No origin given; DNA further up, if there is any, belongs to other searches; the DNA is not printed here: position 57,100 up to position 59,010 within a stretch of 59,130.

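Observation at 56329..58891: Phage-encoded GroEL plus GroES with an unknown 217-aa gene between them, under its own promoter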

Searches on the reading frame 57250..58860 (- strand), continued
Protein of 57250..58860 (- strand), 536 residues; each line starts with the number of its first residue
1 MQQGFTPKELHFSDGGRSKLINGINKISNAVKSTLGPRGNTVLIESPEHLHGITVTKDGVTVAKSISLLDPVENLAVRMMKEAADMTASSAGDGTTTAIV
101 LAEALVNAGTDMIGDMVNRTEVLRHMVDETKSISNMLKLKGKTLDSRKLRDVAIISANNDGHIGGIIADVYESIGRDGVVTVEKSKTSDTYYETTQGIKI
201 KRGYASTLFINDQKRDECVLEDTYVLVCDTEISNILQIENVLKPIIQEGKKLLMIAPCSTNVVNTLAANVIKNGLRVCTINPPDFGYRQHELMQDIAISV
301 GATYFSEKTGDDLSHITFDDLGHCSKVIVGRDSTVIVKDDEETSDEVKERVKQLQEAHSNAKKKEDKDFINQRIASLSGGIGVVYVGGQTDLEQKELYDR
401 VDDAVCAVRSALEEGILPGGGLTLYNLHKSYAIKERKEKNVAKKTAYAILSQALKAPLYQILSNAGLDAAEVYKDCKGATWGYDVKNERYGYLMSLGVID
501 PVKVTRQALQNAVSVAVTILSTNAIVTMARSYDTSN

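Call 86: search_dna_similar(query=window:57250-58860:-, collection=phages, mode=protein, max_rows=60, rows=spread)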
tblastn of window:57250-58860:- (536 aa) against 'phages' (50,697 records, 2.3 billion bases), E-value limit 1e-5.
Records with a match: 257; places in all: 257; records where one place covers at least 80% of the query: 215.
Best place of each record, by identity: 60-80% 1; <60% 256.
By first word of the organism name: Vibrio 84; Flavobacterium 73; Staphylococcus 11; Cellulophaga 9; Pseudomonas 9; Listeria 8; Bacillus 8; uncultured 7; Aeromonas 7; Bacteriophage 6; and 16 more.
By host as written in the record: - 81; Flavobacterium sp. BAL314 68; Staphylococcus aureus 8; Listeria monocytogenes 7; Flavobacterium sp. LMO8 4; Cellulophaga sp. HaHa_2_95 4; Aeromonas hydrophila 4; Bacillus subtilis 4; and 56 more.
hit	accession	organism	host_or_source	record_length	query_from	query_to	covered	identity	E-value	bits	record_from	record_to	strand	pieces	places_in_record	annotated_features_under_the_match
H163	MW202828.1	Caudoviricetes sp.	Manatee Spring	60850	4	536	99%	60.6%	0e+0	598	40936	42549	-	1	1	groeL | chaperonin 10 kd subunit | hypothetical protein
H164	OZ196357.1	Vibrio phage K364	Seawater and oysters mix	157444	8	530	98%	37.1%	1e-81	283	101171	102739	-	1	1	chaperonin groEL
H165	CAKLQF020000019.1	Acinetobacter phage MD-2021a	not known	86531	5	527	98%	36.8%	1e-93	318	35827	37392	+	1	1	groL: chaperonin Cpn60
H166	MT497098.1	Flavobacterium phage vB_FspP_elemoC_15-9A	Flavobacterium sp. BAL314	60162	8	531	98%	36.6%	8e-87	298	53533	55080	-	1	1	chaperonin GroEL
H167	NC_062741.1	Flavobacterium phage vB_FspP_elemoB_14-3B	Flavobacterium sp. BAL314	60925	8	531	98%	36.6%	8e-87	298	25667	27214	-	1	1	chaperonin groEL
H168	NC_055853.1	Flavobacterium phage vB_FspP_elemoF_6-3D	Flavobacterium sp. BAL314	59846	8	531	98%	36.6%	1e-86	298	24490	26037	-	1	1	chaperonin groEL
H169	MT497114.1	Flavobacterium phage vB_FspP_elemoA_7-3A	Flavobacterium sp. BAL314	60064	8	531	98%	36.6%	1e-86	298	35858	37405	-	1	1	chaperonin GroEL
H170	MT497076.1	Flavobacterium phage vB_FspP_elemoA_1-9B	Flavobacterium sp. BAL314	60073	8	531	98%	36.6%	1e-86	298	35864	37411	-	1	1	chaperonin GroEL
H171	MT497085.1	Flavobacterium phage vB_FspP_elemoA_12-3A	Flavobacterium sp. BAL314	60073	8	531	98%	36.6%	1e-86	298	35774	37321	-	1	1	chaperonin GroEL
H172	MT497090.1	Flavobacterium phage vB_FspP_elemoA_13-3D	Flavobacterium sp. BAL314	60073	8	531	98%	36.6%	1e-86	298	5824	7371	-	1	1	chaperonin GroEL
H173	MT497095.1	Flavobacterium phage vB_FspP_elemoA_14-9B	Flavobacterium sp. BAL314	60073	8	531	98%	36.6%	1e-86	298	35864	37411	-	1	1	chaperonin GroEL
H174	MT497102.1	Flavobacterium phage vB_FspP_elemoA_2-5F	Flavobacterium sp. BAL314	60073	8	531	98%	36.6%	1e-86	298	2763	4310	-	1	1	chaperonin GroEL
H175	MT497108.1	Flavobacterium phage vB_FspP_elemoA_4-9A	Flavobacterium sp. BAL314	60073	8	531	98%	36.6%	1e-86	298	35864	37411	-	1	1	chaperonin GroEL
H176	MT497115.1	Flavobacterium phage vB_FspP_elemoA_7-3B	Flavobacterium sp. BAL314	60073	8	531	98%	36.6%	1e-86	298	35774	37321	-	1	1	chaperonin GroEL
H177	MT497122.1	Flavobacterium phage vB_FspP_elemoA_8-3A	Flavobacterium sp. BAL314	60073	8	531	98%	36.6%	1e-86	298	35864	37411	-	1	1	chaperonin GroEL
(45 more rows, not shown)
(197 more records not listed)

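Call 97: search_protein_families(library=pfam, proteins=[L084:7602-7988:+], max_evalue=0.01)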
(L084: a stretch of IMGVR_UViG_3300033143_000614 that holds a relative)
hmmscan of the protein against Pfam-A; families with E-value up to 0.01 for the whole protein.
L084:7602-7988:+ (128 aa): 0 families
